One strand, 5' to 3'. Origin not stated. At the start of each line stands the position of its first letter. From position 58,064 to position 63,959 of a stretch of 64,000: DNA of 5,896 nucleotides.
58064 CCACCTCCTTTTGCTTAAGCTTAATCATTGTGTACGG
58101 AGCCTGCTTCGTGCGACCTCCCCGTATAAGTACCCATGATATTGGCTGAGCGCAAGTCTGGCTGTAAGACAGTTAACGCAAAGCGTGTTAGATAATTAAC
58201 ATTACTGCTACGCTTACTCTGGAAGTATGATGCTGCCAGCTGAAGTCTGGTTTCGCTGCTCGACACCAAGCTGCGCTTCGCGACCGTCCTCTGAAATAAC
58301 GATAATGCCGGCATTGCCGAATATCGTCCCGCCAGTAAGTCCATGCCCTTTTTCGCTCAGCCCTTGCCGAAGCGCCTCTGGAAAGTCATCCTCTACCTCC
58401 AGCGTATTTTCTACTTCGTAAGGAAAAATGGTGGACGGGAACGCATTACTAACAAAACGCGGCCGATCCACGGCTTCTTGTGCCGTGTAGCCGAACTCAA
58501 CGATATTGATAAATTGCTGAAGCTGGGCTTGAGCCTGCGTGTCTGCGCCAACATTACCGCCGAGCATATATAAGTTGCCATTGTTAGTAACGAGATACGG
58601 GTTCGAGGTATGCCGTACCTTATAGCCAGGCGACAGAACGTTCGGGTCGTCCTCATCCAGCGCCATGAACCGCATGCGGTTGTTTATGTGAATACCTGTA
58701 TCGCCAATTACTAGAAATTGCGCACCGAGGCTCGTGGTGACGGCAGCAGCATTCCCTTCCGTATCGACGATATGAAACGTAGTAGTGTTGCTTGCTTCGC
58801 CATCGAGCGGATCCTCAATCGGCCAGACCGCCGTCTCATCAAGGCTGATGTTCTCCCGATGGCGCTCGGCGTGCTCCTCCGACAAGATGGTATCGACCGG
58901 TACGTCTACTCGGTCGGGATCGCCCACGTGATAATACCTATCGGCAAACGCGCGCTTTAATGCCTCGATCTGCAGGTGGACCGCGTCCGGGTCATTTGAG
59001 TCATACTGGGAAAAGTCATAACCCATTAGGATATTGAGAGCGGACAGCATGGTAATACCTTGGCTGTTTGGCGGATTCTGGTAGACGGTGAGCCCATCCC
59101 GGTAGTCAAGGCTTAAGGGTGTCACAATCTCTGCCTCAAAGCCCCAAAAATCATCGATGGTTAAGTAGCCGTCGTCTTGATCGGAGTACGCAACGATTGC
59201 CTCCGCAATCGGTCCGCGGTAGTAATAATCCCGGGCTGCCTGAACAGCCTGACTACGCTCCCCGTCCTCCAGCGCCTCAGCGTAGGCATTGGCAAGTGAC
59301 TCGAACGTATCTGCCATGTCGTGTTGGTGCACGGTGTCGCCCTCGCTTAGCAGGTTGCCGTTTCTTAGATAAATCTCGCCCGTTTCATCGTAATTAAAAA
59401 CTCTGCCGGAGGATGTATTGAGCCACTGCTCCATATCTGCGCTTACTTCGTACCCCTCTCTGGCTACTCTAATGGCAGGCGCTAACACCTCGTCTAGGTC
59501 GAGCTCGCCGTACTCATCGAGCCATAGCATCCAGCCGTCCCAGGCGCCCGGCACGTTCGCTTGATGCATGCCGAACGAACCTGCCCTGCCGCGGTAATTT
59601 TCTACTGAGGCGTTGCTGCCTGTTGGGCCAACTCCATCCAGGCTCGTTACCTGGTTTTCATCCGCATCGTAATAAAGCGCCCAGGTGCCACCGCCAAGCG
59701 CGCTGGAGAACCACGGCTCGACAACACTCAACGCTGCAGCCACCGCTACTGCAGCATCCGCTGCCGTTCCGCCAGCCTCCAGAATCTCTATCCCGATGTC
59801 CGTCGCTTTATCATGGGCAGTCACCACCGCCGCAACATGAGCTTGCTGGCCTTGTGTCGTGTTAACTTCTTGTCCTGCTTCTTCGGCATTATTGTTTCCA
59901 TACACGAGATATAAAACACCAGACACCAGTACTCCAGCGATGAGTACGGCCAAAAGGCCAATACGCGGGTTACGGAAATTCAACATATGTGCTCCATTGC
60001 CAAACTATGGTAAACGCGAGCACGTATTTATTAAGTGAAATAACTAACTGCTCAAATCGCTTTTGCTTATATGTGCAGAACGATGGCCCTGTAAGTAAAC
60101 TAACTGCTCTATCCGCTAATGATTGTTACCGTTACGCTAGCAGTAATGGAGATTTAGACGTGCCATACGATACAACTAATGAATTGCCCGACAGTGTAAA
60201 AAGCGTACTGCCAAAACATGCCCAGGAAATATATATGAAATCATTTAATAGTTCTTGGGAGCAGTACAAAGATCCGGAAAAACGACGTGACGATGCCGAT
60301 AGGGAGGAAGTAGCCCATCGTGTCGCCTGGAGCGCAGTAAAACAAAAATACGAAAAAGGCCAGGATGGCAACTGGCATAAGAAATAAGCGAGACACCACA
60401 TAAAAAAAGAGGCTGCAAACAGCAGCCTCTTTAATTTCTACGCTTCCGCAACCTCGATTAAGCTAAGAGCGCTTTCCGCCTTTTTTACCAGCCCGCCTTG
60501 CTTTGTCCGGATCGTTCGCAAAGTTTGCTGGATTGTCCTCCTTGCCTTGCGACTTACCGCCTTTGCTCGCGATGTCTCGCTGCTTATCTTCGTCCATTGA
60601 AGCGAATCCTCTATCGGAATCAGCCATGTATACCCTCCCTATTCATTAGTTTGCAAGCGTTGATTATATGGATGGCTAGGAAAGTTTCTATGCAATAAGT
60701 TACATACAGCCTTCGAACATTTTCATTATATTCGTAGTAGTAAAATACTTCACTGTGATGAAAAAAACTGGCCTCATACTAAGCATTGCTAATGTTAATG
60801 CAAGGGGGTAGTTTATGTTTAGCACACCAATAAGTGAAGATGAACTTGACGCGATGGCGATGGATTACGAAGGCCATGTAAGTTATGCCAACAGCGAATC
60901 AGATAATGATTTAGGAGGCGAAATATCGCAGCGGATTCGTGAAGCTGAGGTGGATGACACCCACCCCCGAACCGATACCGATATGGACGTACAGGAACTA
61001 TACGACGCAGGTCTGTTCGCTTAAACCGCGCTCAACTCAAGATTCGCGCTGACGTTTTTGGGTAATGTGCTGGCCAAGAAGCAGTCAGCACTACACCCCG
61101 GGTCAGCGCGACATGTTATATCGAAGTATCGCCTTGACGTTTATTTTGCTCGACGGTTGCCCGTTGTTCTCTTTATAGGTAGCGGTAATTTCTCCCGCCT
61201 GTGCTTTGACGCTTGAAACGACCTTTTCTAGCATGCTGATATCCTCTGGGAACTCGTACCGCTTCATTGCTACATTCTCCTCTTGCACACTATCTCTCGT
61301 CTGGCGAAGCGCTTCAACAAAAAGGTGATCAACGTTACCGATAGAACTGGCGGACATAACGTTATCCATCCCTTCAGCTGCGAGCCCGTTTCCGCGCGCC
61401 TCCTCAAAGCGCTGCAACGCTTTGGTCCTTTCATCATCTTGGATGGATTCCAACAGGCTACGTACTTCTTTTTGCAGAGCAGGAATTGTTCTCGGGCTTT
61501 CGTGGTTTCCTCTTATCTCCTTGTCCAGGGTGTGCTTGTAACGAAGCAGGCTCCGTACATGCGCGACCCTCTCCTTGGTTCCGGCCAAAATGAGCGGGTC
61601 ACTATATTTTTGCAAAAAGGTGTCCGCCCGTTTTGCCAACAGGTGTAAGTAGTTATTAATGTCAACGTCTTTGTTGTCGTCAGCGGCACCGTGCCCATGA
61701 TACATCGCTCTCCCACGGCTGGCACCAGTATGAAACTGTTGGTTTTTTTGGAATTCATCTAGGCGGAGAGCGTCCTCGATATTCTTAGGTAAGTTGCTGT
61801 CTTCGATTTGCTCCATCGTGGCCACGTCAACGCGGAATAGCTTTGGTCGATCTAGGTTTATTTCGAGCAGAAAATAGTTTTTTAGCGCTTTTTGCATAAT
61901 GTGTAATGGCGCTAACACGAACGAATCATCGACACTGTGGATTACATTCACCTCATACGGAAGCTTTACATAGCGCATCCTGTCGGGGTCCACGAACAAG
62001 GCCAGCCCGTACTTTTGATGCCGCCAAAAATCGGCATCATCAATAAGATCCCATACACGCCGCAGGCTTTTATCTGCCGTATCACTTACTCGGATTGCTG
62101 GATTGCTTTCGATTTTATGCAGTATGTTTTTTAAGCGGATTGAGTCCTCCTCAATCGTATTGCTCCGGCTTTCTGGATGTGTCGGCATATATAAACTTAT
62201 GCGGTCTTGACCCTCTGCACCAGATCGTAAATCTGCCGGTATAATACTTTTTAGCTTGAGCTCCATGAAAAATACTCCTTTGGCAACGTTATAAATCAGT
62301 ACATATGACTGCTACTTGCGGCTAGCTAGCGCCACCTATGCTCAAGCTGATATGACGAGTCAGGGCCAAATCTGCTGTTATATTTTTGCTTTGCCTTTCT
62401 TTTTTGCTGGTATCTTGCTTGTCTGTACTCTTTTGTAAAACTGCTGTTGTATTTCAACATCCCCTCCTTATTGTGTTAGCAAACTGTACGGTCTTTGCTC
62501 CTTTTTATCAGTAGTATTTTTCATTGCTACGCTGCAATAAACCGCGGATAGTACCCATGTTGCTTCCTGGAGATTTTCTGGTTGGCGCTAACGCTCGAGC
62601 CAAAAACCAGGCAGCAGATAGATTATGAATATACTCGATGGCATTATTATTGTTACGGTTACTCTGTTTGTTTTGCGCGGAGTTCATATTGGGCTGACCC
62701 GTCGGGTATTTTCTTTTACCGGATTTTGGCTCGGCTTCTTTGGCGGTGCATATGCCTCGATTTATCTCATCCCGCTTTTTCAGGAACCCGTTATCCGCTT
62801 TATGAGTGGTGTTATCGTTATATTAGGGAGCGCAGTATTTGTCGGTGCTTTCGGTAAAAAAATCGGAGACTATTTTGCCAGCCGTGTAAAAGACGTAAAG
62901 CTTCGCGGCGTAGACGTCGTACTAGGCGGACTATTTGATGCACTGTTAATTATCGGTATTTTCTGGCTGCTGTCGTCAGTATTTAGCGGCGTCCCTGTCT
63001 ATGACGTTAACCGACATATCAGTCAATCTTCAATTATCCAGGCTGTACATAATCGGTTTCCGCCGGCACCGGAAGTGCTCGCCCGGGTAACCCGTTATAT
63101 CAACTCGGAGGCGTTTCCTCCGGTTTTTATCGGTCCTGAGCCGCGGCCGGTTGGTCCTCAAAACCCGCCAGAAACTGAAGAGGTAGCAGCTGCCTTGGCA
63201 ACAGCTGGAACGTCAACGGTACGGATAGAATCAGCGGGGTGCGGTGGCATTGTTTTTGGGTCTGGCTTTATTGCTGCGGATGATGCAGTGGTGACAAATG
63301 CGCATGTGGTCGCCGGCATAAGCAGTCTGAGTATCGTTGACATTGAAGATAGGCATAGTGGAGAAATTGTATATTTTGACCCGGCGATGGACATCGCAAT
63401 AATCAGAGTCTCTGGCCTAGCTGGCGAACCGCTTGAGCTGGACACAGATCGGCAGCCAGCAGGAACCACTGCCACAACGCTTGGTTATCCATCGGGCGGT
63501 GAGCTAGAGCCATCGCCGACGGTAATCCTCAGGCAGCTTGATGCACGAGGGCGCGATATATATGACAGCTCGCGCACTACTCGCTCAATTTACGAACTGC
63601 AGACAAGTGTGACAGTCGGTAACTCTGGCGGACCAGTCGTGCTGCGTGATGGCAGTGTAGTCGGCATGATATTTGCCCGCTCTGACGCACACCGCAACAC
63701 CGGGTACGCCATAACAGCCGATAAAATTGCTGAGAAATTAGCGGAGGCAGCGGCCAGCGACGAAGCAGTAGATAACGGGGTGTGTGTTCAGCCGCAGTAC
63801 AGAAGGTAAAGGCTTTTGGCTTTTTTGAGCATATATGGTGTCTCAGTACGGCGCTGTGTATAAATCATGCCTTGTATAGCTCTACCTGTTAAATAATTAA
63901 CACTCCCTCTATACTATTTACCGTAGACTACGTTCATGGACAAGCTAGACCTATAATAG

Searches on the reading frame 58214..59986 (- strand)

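Call 92: search_protein_families(library=pfam, proteins=[window:58214-59986:-], max_evalue=0.0001)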
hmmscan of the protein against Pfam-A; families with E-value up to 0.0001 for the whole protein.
window:58214-59986:- (590 aa): 1 family
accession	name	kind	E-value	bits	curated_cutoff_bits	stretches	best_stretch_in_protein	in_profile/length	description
PF01019.26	G_glu_transpept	-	4.1e-113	379.3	27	1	67-565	2-495/512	Gamma-glutamyltranspeptidase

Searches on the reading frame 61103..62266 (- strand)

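Call 47: search_protein_families(library=pfam, proteins=[window:61103-62266:-], max_evalue=0.001)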
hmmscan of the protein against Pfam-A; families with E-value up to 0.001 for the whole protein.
window:61103-62266:- (387 aa): 5 families
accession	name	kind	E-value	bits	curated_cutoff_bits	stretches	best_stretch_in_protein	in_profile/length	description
PF18849.6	baeRF_family7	-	1.3e-29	103.7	27.2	1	131-257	1-128/144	Bacterial archaeo-eukaryotic release factor family 7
PF18845.6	baeRF_family3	-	7.2e-24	85.5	31.5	1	130-310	1-167/168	Bacterial archaeo-eukaryotic release factor family 3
PF18848.6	baeRF_family6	-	5.1e-20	72.8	27.5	1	130-272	2-147/149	Bacterial archaeo-eukaryotic release factor family 6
PF18851.6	baeRF_family8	-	4.8e-08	33.4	27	1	130-274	3-135/141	Bacterial archaeo-eukaryotic release factor family 8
PF18855.6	baeRF_family11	-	4.9e-07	30.6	27.2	1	167-274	41-135/139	Bacterial archaeo-eukaryotic release factor family 11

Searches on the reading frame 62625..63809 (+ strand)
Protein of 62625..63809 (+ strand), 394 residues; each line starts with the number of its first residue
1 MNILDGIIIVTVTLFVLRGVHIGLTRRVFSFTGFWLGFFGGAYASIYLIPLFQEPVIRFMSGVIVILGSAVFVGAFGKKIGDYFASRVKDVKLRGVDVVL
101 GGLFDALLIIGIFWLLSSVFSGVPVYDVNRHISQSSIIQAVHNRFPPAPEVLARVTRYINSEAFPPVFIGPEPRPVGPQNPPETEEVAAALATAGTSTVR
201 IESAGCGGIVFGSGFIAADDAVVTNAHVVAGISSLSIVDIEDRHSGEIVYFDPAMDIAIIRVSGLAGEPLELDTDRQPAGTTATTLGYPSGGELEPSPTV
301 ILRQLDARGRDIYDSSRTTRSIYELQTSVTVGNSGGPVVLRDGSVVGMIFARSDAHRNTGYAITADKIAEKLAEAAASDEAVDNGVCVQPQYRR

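Call 47: search_protein_families(library=pfam, proteins=[window:62625-63809:+], max_evalue=0.001)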
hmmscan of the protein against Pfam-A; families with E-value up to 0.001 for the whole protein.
window:62625-63809:+ (394 aa): 3 families
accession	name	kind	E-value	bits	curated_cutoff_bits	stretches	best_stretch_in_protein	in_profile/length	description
PF13365.12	Trypsin_2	-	5.8e-21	76.2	27.6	1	212-348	1-144/144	Trypsin-like peptidase domain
PF00089.32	Trypsin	-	1.2e-11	45.3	20.6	1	210-365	25-213/220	Trypsin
PF02674.22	Colicin_V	-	1.7e-10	41.5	29.3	1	4-142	1-140/144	Colicin V production protein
